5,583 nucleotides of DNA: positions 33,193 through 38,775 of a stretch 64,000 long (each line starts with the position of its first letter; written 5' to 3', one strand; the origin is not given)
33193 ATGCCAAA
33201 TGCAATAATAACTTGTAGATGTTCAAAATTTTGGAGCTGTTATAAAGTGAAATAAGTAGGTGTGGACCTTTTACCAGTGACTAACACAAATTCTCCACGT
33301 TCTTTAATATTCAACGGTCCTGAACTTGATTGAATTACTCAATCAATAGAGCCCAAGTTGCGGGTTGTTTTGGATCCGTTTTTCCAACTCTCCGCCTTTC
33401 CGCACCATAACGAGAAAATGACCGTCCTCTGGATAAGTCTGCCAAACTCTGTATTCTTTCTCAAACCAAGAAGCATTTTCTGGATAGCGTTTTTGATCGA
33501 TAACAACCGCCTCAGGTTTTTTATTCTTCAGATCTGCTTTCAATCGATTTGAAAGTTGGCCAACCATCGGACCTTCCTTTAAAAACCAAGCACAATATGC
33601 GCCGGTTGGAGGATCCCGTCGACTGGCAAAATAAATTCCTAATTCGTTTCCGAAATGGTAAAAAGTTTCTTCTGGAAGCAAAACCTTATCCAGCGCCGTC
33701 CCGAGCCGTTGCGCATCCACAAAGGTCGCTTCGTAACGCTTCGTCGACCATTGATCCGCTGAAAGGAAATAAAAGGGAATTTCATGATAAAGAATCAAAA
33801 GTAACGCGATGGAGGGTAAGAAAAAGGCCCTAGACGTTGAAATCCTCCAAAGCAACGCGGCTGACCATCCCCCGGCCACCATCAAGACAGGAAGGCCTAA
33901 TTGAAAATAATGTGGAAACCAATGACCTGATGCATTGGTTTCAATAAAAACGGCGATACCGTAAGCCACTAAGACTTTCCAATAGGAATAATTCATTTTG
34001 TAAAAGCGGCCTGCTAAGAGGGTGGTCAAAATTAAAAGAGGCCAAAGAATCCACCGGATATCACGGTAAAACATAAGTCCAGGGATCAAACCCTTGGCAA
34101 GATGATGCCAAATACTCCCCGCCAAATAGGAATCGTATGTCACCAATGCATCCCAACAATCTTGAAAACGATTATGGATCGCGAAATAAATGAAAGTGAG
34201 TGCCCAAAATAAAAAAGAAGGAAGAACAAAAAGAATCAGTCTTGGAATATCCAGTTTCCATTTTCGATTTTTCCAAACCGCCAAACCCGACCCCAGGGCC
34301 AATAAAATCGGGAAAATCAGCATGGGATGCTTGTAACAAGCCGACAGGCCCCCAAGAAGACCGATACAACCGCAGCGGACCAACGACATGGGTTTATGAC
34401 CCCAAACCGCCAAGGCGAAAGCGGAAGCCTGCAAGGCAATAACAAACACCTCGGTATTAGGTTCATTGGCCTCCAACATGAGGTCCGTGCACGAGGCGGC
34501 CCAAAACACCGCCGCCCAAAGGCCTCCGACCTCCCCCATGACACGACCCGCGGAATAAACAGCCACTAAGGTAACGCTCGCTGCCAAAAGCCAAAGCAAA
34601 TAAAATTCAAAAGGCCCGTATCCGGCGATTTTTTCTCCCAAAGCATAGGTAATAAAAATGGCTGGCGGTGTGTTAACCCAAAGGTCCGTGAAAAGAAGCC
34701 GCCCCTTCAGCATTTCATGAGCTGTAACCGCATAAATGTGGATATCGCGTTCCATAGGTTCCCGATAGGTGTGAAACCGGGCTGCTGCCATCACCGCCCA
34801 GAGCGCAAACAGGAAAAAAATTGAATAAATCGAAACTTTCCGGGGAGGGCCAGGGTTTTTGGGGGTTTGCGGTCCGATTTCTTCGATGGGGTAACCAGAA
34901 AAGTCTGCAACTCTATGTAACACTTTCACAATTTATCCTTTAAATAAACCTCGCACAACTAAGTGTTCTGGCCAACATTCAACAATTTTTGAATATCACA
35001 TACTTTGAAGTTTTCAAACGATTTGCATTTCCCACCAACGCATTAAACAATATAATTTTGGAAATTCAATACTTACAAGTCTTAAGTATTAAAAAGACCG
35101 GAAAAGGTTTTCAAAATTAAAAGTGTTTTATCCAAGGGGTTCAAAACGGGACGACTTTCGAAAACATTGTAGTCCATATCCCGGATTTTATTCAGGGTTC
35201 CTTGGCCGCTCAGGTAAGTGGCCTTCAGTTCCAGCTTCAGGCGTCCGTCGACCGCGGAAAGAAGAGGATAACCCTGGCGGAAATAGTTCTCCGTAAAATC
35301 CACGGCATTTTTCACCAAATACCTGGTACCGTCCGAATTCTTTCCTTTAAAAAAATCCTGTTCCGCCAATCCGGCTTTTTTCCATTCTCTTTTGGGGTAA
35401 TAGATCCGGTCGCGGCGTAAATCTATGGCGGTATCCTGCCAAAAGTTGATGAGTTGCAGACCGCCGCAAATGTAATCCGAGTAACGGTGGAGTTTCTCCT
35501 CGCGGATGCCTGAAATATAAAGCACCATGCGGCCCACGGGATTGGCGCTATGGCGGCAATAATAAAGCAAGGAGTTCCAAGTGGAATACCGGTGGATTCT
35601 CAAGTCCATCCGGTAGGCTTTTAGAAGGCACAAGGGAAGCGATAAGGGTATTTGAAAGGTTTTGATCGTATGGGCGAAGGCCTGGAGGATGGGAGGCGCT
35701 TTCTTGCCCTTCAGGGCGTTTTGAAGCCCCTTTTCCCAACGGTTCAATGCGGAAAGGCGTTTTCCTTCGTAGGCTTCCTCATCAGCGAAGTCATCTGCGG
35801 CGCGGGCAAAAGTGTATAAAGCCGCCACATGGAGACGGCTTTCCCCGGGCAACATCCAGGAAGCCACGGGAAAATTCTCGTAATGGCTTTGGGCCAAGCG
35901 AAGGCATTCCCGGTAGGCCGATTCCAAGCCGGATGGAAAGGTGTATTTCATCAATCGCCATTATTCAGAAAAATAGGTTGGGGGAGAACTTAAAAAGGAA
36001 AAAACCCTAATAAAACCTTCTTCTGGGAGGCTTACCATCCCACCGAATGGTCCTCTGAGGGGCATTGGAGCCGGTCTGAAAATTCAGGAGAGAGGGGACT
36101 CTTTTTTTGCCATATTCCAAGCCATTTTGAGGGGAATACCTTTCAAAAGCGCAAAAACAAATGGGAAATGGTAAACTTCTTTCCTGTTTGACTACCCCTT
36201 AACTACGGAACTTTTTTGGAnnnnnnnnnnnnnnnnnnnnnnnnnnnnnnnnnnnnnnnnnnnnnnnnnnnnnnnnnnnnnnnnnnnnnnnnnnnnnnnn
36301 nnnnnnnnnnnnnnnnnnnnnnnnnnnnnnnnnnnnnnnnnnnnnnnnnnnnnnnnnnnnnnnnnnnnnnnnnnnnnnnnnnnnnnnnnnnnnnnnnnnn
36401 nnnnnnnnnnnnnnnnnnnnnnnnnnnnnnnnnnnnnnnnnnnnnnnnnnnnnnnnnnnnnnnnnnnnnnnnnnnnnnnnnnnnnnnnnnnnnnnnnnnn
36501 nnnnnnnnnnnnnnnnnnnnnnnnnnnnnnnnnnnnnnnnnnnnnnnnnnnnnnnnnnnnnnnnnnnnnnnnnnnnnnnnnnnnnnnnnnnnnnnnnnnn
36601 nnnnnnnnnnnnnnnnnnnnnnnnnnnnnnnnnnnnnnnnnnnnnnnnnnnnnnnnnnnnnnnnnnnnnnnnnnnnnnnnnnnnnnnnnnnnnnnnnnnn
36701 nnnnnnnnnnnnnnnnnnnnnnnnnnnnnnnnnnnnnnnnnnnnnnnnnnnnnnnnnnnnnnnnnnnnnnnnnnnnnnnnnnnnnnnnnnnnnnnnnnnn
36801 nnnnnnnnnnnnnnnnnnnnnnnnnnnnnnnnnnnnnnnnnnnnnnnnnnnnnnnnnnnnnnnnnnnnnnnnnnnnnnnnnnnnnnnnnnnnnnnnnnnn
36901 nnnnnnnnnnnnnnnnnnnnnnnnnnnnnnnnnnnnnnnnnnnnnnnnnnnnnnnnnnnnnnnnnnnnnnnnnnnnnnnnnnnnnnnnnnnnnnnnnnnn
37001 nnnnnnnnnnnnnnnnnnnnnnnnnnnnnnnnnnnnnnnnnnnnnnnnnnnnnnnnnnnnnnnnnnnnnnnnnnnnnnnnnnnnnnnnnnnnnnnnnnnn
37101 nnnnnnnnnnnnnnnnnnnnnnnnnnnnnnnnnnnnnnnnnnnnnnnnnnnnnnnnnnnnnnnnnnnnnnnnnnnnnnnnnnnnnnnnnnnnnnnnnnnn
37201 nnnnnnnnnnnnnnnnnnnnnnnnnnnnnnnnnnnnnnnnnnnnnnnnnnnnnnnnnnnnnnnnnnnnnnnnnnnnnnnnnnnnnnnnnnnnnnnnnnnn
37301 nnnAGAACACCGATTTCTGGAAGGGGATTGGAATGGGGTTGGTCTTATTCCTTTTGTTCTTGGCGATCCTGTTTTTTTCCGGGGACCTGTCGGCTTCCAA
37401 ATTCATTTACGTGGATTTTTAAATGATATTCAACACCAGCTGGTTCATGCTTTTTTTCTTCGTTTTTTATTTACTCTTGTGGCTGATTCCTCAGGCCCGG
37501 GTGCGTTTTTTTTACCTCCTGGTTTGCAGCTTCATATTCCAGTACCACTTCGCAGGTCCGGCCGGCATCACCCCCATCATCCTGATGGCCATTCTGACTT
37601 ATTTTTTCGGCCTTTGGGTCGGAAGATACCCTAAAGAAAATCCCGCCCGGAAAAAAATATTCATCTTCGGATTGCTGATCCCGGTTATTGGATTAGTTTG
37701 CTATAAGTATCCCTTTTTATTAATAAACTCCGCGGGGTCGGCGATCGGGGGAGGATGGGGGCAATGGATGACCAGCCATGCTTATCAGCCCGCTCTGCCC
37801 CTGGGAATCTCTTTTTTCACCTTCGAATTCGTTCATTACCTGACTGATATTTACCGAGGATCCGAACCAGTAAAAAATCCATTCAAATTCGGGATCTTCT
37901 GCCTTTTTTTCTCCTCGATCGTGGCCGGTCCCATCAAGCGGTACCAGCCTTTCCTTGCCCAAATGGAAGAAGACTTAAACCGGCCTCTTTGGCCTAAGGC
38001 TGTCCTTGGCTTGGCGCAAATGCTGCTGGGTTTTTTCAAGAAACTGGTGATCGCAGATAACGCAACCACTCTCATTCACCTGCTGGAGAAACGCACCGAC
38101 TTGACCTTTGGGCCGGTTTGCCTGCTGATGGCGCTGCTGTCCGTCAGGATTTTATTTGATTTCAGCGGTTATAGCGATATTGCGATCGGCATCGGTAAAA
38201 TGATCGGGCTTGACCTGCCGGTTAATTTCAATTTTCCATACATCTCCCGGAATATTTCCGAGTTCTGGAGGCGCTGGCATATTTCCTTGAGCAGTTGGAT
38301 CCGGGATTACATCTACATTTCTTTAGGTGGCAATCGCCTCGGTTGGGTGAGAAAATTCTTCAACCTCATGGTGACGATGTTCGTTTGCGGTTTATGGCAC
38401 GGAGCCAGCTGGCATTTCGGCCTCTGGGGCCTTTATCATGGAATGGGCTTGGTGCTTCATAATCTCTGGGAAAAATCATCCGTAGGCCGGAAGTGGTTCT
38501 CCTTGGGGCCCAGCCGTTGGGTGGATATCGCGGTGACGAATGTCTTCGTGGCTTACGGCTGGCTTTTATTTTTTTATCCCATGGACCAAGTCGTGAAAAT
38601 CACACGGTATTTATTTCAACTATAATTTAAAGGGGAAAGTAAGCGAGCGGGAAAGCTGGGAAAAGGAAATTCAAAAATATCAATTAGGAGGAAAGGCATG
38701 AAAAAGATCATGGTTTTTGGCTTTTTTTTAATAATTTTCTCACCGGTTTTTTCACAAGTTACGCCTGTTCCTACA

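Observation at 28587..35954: hpnC, hpnD and hpnE squalene genes split by inserted GT-C genes, with a 161-bp duplicated hpnD 5' fragment at the insertion site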

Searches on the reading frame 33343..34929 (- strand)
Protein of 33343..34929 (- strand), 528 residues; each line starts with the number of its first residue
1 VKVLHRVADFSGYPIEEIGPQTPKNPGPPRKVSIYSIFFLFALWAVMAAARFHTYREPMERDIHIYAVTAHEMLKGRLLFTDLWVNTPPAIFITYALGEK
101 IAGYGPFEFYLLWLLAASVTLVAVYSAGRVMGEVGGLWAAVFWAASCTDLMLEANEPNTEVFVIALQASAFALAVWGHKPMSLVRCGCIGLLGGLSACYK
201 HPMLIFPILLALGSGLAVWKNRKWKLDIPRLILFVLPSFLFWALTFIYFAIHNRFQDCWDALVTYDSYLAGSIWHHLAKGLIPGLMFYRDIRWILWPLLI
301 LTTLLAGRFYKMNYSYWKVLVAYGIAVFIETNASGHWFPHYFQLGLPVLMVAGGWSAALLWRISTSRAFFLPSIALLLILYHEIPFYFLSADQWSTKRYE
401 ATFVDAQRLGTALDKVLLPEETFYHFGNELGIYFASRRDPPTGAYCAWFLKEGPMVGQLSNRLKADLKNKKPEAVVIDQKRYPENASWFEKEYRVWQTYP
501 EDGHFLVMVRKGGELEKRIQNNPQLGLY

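Call 5: search_protein_families(library=pfam, proteins=[window:33343-34929:-])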
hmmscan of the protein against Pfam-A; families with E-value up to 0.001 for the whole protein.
window:33343-34929:- (528 aa): 0 families

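Call 6: search_protein_families(library=ncbifam, proteins=[window:33343-34929:-], max_evalue=0.01)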
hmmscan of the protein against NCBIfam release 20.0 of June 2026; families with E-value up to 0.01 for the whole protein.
window:33343-34929:- (528 aa): 0 families

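Call 22: find_homologous_proteins(query=window:33346-34929:-)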
Query window:33346-34929:- (528 aa): 6 proteins with E <= 0.001 among 8000 candidates.
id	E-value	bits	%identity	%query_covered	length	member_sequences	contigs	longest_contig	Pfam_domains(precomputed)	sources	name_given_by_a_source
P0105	0.0e+0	1125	100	91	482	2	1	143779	-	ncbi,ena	-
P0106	2.1e-224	764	70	89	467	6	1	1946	-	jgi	jgi:hypothetical protein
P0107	1.1e-209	716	62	95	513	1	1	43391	-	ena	-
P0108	4.2e-78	281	35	92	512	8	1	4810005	-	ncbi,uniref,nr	ncbi:hypothetical protein THII_0725 [Thioploca ingrica]|uniref:Uncharacterized protein n=1 Tax=Thiop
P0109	2.4e-67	246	34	89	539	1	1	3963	PF13231.13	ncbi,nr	ncbi:MAG: hypothetical protein HY922_12470 [Elusimicrobia bacterium]|nr:hypothetical protein [Elusim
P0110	4.2e-54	202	31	90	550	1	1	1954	-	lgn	-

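Call 23: find_encoding_contigs(protein=P0105, flank=10000, max_places=6)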
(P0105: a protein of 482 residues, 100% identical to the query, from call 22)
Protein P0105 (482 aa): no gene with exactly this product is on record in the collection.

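Call 24: find_encoding_contigs(protein=P0107, flank=10000, max_places=4)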
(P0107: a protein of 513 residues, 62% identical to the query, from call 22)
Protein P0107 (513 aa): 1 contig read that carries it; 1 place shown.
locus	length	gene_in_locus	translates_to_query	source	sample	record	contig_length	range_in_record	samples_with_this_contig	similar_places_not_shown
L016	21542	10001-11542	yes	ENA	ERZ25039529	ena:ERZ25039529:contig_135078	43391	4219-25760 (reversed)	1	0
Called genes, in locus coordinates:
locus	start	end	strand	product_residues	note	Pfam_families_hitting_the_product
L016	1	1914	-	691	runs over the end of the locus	-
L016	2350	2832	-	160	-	PF00210:Ferritin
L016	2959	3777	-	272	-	PF00072:Response_reg (weak), PF00196:GerE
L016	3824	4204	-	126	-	PF07238:PilZ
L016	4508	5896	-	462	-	PF01523:PmbA_TldD_1st (weak), PF19290:PmbA_TldD_2nd (weak), PF19289:PmbA_TldD_3rd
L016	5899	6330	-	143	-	PF14106:DUF4279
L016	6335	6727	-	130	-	PF19289:PmbA_TldD_3rd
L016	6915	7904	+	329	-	PF03062:MBOAT, PF13813:MBOAT_2 (weak)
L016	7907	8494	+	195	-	PF00528:BPD_transp_1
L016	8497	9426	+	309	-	PF00528:BPD_transp_1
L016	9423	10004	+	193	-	PF01966:HD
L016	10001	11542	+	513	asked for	-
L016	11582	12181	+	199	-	PF01841:Transglut_core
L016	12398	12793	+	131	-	PF07238:PilZ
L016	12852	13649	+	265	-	PF13472:Lipase_GDSL_2 (weak)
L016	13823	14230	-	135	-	-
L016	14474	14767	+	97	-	-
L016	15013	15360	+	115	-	-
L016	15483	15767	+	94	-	PF08238:Sel1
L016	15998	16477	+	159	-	-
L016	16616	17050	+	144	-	PF00027:cNMP_binding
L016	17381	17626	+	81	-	PF01402:RHH_1 (faint)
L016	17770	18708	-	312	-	-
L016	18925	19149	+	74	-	-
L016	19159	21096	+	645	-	-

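Call 25: find_encoding_contigs(protein=P0106, flank=10000, max_places=4)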
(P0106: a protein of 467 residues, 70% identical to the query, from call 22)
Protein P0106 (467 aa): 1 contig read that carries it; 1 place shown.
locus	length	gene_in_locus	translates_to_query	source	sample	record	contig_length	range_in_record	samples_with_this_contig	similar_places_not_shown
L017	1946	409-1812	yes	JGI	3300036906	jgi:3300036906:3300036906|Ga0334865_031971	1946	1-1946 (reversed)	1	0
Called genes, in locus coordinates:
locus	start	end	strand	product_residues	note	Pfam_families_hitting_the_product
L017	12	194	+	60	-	-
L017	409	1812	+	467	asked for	-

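Call 39: search_solved_structures(query=window:33346-34791:-, max_evalue=1, show_alignments=1)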
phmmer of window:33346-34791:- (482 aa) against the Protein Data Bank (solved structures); distinct sequences matched with E-value up to 1: 0.

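Call 43: search_solved_structures(query=A3, max_evalue=1)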
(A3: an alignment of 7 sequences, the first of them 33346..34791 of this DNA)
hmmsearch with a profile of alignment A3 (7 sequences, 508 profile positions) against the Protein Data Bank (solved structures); distinct sequences matched with E-value up to 1: 0.

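Call 47: list_cluster_members(proteins=[P0105, P0001])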
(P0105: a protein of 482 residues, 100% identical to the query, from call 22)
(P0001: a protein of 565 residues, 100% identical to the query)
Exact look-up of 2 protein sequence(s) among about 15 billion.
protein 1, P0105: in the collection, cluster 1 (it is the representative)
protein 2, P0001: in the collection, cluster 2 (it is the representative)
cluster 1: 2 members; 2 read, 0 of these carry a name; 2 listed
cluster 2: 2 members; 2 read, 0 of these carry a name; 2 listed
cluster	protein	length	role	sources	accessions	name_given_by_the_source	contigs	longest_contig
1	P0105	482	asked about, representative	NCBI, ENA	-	-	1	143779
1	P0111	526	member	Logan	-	-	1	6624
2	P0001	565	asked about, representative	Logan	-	-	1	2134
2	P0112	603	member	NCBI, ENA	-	-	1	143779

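Call 49: find_encoding_contigs(protein=P0111, flank=10000, max_places=4)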
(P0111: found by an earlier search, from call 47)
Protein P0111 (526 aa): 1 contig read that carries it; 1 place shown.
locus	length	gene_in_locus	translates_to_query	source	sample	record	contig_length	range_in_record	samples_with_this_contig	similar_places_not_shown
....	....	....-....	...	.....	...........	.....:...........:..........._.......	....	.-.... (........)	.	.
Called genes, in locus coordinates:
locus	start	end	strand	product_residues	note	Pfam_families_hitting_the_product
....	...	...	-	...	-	-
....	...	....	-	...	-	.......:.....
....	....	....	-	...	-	-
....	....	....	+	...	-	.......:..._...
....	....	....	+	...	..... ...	-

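Call 52: predict_structure(alignment_id=A3)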
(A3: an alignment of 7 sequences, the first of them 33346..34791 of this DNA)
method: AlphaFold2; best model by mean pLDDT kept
length: 482 residues; sequences in the alignment: 7
mean_pLDDT: 71.6   pTM: 0.71
mean pLDDT of the five models: 71.6, 71.0, 69.6, 59.4, 54.5
residues with pLDDT >= 90: 43; 70-90: 224; 50-70: 175; < 50: 40
segments of 3 or more residues with pLDDT < 50: 1-4, 11-15, 30-40, 108-111, 221-225, 239-243
pLDDT, mean of each block of 10 residues (from residue 1): 45 50 55 47 56 54 68 89 88 86 53 71 85 75 83 62 70 64 81 78 74 59 51 56 57 77 65 78 65 65 88 77 80 79 66 72 87 86 68 63 59 72 88 84 90 85 94 87 76
secondary structure, 60 per line:
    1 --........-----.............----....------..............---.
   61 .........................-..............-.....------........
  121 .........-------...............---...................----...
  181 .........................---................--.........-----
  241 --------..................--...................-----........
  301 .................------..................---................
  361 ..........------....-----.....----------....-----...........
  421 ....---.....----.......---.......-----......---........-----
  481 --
elements in order: H3-10 H16-28 H33-36 H43-56 H60-85 H87-100 H102-106 H113-129 H137-151 H155-173 H178-205 H209-224 H227-235 H249-266 H269-287 H293-317 H324-341 H345-370 E377-380 H386-390 H401-404 H410-424 E428-432 H437-443 E447-453 E459-464 H468-475

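Call 55: fold_search(model_id=the predicted structure, library=pdb)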
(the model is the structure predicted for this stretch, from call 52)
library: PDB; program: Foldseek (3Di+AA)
matches with E <= 10: 422; with E <= 0.001: 16
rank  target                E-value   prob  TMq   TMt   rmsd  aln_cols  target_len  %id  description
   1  5ezm                  1.2e-07  1.00  0.58  0.53   8.9       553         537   13  Crystal Structure of ArnT from Cupriavidus metallidurans in the apo state (released 2016-02-17)
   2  5f15                  1.8e-07  1.00  0.60  0.54   8.6       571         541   13  Crystal Structure of ArnT from Cupriavidus metallidurans bound to Undecaprenyl phosphate (released 2016-02-17)
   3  7oci_F                1.9e-06  1.00  0.49  0.39  12.3       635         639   11  Cryo-EM structure of yeast Ost6p containing oligosaccharyltransferase complex (released 2022-02-16)
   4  8age_A                5.9e-06  1.00  0.57  0.44  11.1       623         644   11  Structure of yeast oligosaccharylransferase complex with acceptor peptide bound (released 2022-12-07)
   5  8agb_A                8.0e-06  1.00  0.53  0.42  11.7       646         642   12  Structure of yeast oligosaccharylransferase complex with lipid-linked oligosaccharide bound (released 2022-12-07)
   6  7e9s_A                1.6e-05  1.00  0.48  0.30  11.2       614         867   12  Archaeal oligosaccharyltransferase AglB from Archaeoglobus fulgidus in complex with an inhibitory peptide and a dolich (released 2021-09-08)
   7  3wak                  2.4e-05  1.00  0.48  0.30  12.7       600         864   13  Crystal structure of the Archaeoglobus fulgidus oligosaccharyltransferase (O29867_ARCFU) in the apo form (released 2013-10-30)
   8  6s7o_A                2.5e-05  1.00  0.51  0.40  11.6       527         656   14  Cryo-EM structure of human oligosaccharyltransferase complex OST-A (released 2019-12-18)
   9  8b6l_I                3.4e-05  1.00  0.44  0.33  13.3       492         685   11  Subtomogram average of the human Sec61-TRAP-OSTA-translocon (released 2022-12-07)
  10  3waj                  3.6e-05  1.00  0.45  0.30  13.8       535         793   15  Crystal structure of the Archaeoglobus fulgidus oligosaccharyltransferase (O29867_ARCFU) complex with Zn and sulfate (released 2013-10-30)
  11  6ezn_F                3.7e-05  1.00  0.48  0.38  12.6       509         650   12  Cryo-EM structure of the yeast oligosaccharyltransferase (OST) complex (released 2018-01-17)
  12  8pn9_A                1.1e-04  1.00  0.51  0.39  10.5       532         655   11  Structure of human oligosaccharyltransferase OST-A complex bound to NGI-1 (released 2024-05-08)
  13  6ftg_5                2.0e-04  1.00  0.49  0.39  11.5       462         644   13  Subtomogram average of OST-containing ribosome-translocon complexes from canine rough microsomal membranes (released 2018-03-21)
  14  7zli_A                5.5e-04  1.00  0.45  0.35  11.8       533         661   11  Cryo-EM structure of C-mannosyltransferase CeDPY19, in complex with Dol25-P-Man and bound to CMT2-Fab and anti-Fab nan (released 2023-01-11)
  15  8if8_B                6.3e-04  1.00  0.45  0.38   9.0       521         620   14  Arabinosyltransferase AftA (released 2023-05-31)
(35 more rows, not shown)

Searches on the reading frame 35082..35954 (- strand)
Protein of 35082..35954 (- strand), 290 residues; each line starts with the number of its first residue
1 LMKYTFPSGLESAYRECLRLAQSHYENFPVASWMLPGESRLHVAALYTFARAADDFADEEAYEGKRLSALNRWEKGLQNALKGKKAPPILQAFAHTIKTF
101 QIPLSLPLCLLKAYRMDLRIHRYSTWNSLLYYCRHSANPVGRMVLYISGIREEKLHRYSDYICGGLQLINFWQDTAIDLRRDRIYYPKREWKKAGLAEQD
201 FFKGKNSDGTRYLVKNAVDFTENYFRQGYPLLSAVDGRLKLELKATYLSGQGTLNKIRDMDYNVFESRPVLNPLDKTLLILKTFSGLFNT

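Call 5: search_protein_families(library=pfam, proteins=[window:35082-35954:-])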
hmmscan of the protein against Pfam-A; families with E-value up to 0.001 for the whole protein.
window:35082-35954:- (290 aa): 1 family
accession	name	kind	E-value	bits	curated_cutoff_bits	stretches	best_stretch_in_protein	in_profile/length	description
PF00494.24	SQS_PSY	-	3.2e-60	204.5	26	1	23-272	3-260/263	Squalene/phytoene synthase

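Call 6: search_protein_families(library=ncbifam, proteins=[window:35082-35954:-], max_evalue=0.01)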
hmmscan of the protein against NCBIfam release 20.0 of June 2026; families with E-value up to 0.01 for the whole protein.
window:35082-35954:- (290 aa): 5 families
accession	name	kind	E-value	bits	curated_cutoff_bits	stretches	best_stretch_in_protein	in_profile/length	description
TIGR03464.1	HpnC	equivalog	4.5e-83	278.8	250.45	1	21-283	2-265/267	squalene synthase HpnC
TIGR03465.1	HpnD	equivalog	1.2e-44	152.4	278.6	1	25-283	6-264/267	presqualene diphosphate synthase HpnD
NF045686.1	PhytoSynCyanob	equivalog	4.7e-30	104.7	550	1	9-278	16-298/310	15-cis-phytoene synthase CrtB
NF045921.1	PhytnSynCrtBRhod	equivalog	2e-24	86.6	500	1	16-280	9-272/307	15-cis-phytoene synthase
NF042419.1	Phyto_syn_CrtB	equivalog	3.5e-18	66.2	480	1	27-227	17-226/306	15-cis-phytoene synthase CrtB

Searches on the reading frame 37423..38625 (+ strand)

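Call 5: search_protein_families(library=pfam, proteins=[window:37423-38625:+])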
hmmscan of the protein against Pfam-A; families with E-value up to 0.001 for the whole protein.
window:37423-38625:+ (400 aa): 1 family
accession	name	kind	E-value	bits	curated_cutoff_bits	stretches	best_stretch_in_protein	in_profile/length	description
PF03062.24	MBOAT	-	3.2e-24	86.3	27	1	155-381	83-326/337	MBOAT, membrane-bound O-acyltransferase family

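Call 6: search_protein_families(library=ncbifam, proteins=[window:37423-38625:+], max_evalue=0.01)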
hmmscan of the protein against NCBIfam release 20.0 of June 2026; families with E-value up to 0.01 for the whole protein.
window:37423-38625:+ (400 aa): 1 family
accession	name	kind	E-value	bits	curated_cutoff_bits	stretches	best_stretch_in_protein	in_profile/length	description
TIGR04091.1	LTA_dltB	equivalog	3.5e-55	187.8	375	1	7-383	8-376/380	D-alanyl-lipoteichoic acid biosynthesis protein DltB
